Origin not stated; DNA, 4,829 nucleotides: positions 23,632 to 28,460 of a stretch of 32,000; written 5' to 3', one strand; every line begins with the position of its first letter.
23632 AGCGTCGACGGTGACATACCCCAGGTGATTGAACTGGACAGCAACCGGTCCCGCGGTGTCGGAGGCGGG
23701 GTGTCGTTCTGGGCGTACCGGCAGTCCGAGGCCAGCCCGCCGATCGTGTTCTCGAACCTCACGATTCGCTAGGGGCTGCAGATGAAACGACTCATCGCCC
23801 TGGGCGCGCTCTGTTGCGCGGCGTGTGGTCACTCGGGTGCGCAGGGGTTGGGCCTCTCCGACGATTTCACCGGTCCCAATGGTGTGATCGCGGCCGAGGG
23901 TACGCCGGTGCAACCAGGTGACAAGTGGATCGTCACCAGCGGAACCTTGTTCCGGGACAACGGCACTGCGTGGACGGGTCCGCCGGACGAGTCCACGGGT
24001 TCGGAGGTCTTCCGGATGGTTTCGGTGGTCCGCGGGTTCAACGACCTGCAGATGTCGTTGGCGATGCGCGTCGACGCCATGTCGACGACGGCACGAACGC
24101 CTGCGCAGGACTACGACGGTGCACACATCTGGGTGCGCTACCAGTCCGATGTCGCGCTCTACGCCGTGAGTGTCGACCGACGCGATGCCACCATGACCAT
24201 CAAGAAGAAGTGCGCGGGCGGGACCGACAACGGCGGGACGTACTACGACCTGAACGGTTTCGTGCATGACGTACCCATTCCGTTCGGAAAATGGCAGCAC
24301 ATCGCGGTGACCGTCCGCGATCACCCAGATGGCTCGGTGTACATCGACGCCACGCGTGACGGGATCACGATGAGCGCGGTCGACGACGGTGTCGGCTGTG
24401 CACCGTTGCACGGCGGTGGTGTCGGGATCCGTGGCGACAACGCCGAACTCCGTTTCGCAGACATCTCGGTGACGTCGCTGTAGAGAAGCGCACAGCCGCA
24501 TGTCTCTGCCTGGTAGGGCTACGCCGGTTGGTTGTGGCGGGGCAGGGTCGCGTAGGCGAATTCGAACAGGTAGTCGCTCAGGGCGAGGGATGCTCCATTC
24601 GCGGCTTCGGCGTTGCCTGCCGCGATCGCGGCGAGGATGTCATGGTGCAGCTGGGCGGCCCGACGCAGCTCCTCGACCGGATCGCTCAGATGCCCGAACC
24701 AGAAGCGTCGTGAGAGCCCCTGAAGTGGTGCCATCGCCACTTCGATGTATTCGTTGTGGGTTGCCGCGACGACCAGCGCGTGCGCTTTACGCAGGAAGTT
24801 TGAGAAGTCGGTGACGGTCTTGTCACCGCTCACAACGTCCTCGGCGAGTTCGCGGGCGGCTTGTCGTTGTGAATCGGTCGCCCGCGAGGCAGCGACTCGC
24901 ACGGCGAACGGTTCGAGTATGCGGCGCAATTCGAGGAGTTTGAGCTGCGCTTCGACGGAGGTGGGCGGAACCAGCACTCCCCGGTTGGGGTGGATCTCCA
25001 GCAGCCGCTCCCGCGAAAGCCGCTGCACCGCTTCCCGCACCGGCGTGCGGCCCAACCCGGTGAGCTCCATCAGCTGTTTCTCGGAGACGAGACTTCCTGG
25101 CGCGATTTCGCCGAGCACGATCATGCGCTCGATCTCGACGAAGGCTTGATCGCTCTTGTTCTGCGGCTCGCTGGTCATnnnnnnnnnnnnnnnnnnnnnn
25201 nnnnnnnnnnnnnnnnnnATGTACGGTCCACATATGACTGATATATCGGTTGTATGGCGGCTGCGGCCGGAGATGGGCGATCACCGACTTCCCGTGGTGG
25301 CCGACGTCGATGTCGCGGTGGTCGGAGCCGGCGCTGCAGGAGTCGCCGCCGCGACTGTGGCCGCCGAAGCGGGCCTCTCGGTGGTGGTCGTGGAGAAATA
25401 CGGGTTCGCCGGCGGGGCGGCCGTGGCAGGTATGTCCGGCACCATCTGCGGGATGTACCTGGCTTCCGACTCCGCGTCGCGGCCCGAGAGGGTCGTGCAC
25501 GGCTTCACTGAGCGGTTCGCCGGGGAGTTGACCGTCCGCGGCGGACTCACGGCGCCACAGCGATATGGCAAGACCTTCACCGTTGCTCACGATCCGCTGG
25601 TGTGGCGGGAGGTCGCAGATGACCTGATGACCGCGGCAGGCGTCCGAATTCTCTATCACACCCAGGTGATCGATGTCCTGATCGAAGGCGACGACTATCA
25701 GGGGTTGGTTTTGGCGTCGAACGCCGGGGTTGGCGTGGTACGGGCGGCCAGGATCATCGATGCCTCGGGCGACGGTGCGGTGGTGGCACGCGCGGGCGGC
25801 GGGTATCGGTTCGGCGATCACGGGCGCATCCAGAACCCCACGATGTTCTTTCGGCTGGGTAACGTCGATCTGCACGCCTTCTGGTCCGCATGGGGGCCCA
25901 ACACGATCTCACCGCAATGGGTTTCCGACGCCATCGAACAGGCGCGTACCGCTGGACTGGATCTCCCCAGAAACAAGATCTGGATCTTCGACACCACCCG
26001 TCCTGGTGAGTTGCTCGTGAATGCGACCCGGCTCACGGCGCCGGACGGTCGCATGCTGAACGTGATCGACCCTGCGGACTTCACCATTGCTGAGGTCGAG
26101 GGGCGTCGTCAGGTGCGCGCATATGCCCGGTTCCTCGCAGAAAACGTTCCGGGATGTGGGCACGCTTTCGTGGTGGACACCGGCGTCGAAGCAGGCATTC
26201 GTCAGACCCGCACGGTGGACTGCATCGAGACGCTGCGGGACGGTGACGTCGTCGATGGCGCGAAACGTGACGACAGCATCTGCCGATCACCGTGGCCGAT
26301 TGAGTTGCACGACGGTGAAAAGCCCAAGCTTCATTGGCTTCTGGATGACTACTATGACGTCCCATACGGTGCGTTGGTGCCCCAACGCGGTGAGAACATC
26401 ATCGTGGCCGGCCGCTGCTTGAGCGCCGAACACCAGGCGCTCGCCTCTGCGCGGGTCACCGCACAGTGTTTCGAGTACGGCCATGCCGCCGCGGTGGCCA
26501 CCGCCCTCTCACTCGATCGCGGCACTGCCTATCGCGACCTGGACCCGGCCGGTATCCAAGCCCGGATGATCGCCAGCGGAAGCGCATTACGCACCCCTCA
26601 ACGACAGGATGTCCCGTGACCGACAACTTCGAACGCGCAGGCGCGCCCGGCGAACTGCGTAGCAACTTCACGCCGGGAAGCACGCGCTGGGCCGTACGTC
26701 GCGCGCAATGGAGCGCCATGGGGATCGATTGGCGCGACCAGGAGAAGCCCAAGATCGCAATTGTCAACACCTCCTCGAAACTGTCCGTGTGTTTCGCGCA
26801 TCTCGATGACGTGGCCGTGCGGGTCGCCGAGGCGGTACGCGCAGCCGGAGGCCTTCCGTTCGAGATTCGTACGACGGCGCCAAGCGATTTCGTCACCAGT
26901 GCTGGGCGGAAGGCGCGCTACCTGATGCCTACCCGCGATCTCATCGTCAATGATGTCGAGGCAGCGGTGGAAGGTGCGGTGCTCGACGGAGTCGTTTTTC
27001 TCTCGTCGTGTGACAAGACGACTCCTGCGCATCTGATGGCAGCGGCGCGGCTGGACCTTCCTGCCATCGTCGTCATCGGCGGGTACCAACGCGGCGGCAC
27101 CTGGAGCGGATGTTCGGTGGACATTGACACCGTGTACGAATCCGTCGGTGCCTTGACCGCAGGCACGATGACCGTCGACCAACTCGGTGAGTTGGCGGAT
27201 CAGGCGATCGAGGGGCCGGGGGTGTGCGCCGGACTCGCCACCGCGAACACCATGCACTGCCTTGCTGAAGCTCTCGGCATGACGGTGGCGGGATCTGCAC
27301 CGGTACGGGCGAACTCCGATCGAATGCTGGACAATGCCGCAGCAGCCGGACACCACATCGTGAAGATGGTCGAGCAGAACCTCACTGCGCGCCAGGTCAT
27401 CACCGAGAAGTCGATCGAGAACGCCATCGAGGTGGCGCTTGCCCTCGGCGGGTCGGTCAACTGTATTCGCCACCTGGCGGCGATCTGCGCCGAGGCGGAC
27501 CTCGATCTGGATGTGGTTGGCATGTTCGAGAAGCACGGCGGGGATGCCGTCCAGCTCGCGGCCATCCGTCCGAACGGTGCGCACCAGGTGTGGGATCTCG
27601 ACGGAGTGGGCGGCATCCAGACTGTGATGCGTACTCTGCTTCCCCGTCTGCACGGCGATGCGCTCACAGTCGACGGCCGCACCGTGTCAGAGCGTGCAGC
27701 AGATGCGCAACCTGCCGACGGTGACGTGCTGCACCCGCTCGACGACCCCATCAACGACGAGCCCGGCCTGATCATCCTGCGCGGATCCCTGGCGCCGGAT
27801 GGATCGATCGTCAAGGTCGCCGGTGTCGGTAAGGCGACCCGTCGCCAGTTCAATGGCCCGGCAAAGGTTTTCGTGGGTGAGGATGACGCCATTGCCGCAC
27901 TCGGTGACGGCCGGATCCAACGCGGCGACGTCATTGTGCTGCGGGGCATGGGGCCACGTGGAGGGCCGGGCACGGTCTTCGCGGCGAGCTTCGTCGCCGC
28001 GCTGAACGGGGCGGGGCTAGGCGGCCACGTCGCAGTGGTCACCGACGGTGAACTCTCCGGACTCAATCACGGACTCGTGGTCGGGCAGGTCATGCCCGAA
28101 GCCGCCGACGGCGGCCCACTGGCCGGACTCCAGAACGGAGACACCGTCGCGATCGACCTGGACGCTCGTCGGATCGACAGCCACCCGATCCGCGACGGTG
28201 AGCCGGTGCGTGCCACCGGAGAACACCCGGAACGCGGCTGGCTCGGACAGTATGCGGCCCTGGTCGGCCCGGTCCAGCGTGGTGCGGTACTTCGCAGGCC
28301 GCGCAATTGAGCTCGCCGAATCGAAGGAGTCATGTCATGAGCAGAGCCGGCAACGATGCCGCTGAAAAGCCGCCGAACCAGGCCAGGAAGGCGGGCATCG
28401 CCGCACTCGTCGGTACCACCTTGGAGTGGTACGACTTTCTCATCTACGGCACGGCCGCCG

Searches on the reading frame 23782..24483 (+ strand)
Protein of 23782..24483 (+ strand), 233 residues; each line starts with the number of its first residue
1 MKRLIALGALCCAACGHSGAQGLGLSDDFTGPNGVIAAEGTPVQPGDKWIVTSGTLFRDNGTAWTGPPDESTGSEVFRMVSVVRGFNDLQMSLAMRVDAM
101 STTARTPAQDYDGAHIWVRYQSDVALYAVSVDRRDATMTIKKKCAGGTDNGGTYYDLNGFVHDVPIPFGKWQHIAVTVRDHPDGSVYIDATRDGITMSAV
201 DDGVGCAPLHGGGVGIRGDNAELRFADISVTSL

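Call 3: search_protein_families(library=pfam, proteins=[window:23782-24483:+])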
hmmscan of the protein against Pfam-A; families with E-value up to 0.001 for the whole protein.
window:23782-24483:+ (233 aa): 0 families

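Call 4: search_protein_families(library=ncbifam, proteins=[window:23782-24483:+])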
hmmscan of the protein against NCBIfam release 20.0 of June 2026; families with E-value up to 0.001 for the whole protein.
window:23782-24483:+ (233 aa): 0 families

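Call 55: find_homologous_proteins(query=window:23782-24483:+, max_evalue=0.001)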
Query window:23782-24483:+ (233 aa): 234 proteins with E <= 0.001 among 970 candidates; the best 120 are listed.
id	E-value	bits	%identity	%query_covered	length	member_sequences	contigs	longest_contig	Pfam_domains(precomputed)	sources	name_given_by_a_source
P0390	1.7e-155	533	100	100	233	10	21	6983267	-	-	-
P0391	1.3e-111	390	75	96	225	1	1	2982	-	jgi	jgi:hypothetical protein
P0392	5.4e-100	352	69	90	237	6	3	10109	-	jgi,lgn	jgi:hypothetical protein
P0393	9.9e-99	347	69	90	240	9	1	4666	-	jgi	jgi:hypothetical protein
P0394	1.7e-96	340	65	99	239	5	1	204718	-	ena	-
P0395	4.4e-96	339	66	100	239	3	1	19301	-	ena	-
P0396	5.2e-96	339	66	98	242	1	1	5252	-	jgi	jgi:hypothetical protein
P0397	7.9e-96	338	68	95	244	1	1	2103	-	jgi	jgi:hypothetical protein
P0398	2.5e-95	336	65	99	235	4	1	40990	-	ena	-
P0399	1.9e-94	333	64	99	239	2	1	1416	-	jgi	jgi:hypothetical protein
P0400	1.6e-93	330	66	96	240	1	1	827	-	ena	-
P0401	2.0e-93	330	66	96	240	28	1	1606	-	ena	-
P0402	1.8e-92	327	65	90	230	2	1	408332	-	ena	-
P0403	5.8e-92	325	68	91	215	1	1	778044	-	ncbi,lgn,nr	ncbi:hypothetical protein EV589_4402 [Mycobacterium sp. BK558]|nr:hypothetical protein EV589_4402 [M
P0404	3.7e-91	323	66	98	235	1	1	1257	-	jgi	jgi:hypothetical protein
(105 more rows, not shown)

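Call 66: predict_structure(alignment_id=A4)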
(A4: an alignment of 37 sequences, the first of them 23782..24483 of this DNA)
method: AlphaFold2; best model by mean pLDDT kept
length: 233 residues; sequences in the alignment: 37
mean_pLDDT: 91.0   pTM: 0.85
mean pLDDT of the five models: 91.0, 91.0, 90.6, 89.5, 88.6
residues with pLDDT >= 90: 188; 70-90: 20; 50-70: 20; < 50: 5
segments of 3 or more residues with pLDDT < 50: 17-19
pLDDT, mean of each block of 10 residues (from residue 1): 55 53 87 94 94 95 89 82 96 98 89 98 97 98 89 95 98 99 98 98 97 97 97 94
secondary structure, 60 per line:
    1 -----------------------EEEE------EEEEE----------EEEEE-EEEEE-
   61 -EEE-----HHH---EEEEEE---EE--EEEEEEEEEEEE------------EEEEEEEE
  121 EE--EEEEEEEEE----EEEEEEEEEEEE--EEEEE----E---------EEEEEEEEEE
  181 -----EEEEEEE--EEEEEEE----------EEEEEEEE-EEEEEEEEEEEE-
elements in order: E24-27 E34-38 E49-53 E55-59 E62-64 E76-81 E89-100 E113-122 E125-133 E138-149 E152-156 E171-180 E186-192 E195-201 E212-219 E221-232

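Call 68: fold_search(model_id=the predicted structure, library=pdb)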
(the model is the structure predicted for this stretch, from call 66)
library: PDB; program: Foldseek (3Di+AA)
matches with E <= 10: 1515; with E <= 0.001: 164
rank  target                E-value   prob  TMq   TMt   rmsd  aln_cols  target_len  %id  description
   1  4b1m_A                5.0e-08  1.00  0.55  0.75   3.4       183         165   14  CARBOHYDRATE BINDING MODULE CBM66 FROM BACILLUS SUBTILIS (released 2012-12-12)
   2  6d2c_A                6.1e-08  1.00  0.43  0.40   8.8       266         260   15  Structure of Ulvan lyase from Nonlaben Ulvanivorans- NLR48 (released 2018-06-06)
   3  4b1m_B                8.2e-08  1.00  0.55  0.76   3.5       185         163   14  CARBOHYDRATE BINDING MODULE CBM66 FROM BACILLUS SUBTILIS (released 2012-12-12)
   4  6d3u_A                9.1e-08  1.00  0.41  0.38   9.0       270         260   16  Complex structure of Ulvan lyase from Nonlaben Ulvanivorans- NLR48 (released 2018-06-06)
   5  4b1m_C                1.1e-07  1.00  0.57  0.80   3.3       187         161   13  CARBOHYDRATE BINDING MODULE CBM66 FROM BACILLUS SUBTILIS (released 2012-12-12)
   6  4azz_A                1.5e-07  1.00  0.57  0.78   3.4       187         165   16  Carbohydrate binding module CBM66 from Bacillus subtilis (released 2012-07-25)
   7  4b1l                  4.6e-07  1.00  0.56  0.78   3.5       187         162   16  CARBOHYDRATE BINDING MODULE CBM66 FROM BACILLUS SUBTILIS (released 2012-12-12)
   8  5t7p_A                1.5e-06  1.00  0.46  0.47   7.6       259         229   10  Crystal structure of Pisum arvense lectin (PAL) complexed with X-Man (released 2017-08-09)
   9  5t7p_B                1.9e-06  1.00  0.48  0.49   6.8       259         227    9  Crystal structure of Pisum arvense lectin (PAL) complexed with X-Man (released 2017-08-09)
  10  3fby_A                2.2e-06  1.00  0.47  0.23   8.5       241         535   12  The crystal structure of the signature domain of cartilage oligomeric matrix protein. (released 2009-06-23)
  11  1yo8_A                2.8e-06  1.00  0.50  0.21   7.9       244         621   15  Structure of the C-terminal domain of human thrombospondin-2 (released 2005-09-27)
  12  5nxb_A                3.5e-06  1.00  0.57  0.23   5.3       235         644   11  Mouse galactocerebrosidase in complex with saposin A (released 2017-05-24)
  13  1oq1_A                3.5e-06  1.00  0.53  0.55   4.5       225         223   11  Crystal Structure of Protein of Unknown Function with Galectin-like Fold from Bacillus subtilis (released 2003-09-23)
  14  2rhp_A                3.9e-06  1.00  0.49  0.21   7.9       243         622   15  The Thrombospondin-1 Polymorphism Asn700Ser Associated with Cornoary Artery Disease Causes Local and Long-Ranging Chan (released 2008-05-27)
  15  4ccc_A                4.7e-06  1.00  0.58  0.23   5.0       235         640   11  STRUCTURE OF MOUSE GALACTOCEREBROSIDASE WITH 4NBDG: ENZYME-SUBSTRATE COMPLEX (released 2013-12-11)
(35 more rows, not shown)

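Call 88: search_protein_families(library=pfam, proteins=[window:23782-24483:+], max_evalue=1)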
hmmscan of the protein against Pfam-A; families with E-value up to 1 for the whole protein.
window:23782-24483:+ (233 aa): 1 family
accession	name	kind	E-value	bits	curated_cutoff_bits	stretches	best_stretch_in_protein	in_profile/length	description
PF13385.13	Laminin_G_3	-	0.0023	18.6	27.6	1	153-196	66-105/151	Concanavalin A-like lectin/glucanases superfamily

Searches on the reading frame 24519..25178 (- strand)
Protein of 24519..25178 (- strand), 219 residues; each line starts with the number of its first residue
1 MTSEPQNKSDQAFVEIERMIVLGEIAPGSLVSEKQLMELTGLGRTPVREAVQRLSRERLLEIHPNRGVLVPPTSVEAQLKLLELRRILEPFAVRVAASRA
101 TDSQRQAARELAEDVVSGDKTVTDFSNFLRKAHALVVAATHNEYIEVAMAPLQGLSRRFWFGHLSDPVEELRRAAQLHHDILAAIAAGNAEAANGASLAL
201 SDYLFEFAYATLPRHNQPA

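Call 88: search_protein_families(library=pfam, proteins=[window:24519-25178:-], max_evalue=1)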
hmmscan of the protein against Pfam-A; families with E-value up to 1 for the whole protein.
window:24519-25178:- (219 aa): 7 families
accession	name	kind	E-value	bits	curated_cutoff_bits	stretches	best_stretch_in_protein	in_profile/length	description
PF07729.17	FCD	-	3.4e-19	69.9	24.3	1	81-196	2-118/125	FCD domain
PF00392.27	GntR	-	6.4e-15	55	27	1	9-70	2-64/64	Bacterial regulatory proteins, gntR family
PF02002.24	TFIIE_alpha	-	0.0025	18.1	22.9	1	13-66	10-63/105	TFIIE alpha subunit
PF10397.14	ADSL_C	-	0.0059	17.3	32.7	1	28-58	1-33/79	Adenylosuccinate lyase C-terminus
PF03720.21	UDPG_MGDP_dh_C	-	0.053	14.3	30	1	112-153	49-86/103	UDP-glucose/GDP-mannose dehydrogenase family, UDP binding domain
PF02571.20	CbiJ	-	0.088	12.7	28.6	1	84-141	14-72/234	Precorrin-6x reductase CbiJ/CobK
PF04492.19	Phage_rep_O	-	0.13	13.2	28.7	1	31-62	50-81/95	Bacteriophage replication protein O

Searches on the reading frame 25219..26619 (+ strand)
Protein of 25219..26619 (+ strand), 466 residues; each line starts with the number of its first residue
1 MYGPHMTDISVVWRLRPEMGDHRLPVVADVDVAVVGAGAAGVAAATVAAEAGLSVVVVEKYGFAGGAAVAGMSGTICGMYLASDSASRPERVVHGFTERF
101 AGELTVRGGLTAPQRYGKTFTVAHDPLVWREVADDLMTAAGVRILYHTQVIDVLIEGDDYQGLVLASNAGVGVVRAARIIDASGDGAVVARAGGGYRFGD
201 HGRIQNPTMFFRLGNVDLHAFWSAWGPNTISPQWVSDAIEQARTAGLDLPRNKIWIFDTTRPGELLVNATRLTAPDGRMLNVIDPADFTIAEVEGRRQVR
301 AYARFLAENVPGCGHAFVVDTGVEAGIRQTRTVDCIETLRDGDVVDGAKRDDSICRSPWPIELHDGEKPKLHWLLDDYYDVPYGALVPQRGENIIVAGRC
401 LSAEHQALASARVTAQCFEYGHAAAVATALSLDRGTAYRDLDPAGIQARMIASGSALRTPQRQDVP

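Call 24: search_protein_families(library=pfam, proteins=[window:25219-26619:+], max_evalue=0.00001)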
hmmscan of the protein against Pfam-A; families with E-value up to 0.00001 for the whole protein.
window:25219-26619:+ (466 aa): 4 families
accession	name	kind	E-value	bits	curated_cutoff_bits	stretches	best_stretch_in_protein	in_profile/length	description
PF12831.13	FAD_oxidored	-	4.7e-114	382.4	27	1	31-450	1-416/416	FAD dependent oxidoreductase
PF00890.30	FAD_binding_2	-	1.7e-07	31.2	20.4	1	31-80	1-49/414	FAD binding domain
PF01946.23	Thi4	-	1e-06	28.6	26.2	0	27-168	15-140/235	Thi4 family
PF01266.30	DAO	-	1.7e-06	28.3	27.9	1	31-81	1-52/353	FAD dependent oxidoreductase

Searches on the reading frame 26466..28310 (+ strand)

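Call 24: search_protein_families(library=pfam, proteins=[window:26466-28310:+], max_evalue=0.00001)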
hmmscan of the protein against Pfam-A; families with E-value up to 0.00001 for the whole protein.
window:26466-28310:+ (614 aa): 2 families
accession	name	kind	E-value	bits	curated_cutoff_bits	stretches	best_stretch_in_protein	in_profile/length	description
PF00920.27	ILVD_EDD_N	-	1.1e-95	320.9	27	1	94-409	1-315/316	Dihydroxy-acid/6-phosphogluconate dehydratase N-terminal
PF24877.1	ILV_EDD_C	-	2.3e-51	174.4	27.7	1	420-607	1-191/191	Dihydroxy-acid/6-phosphogluconate dehydratase C-terminal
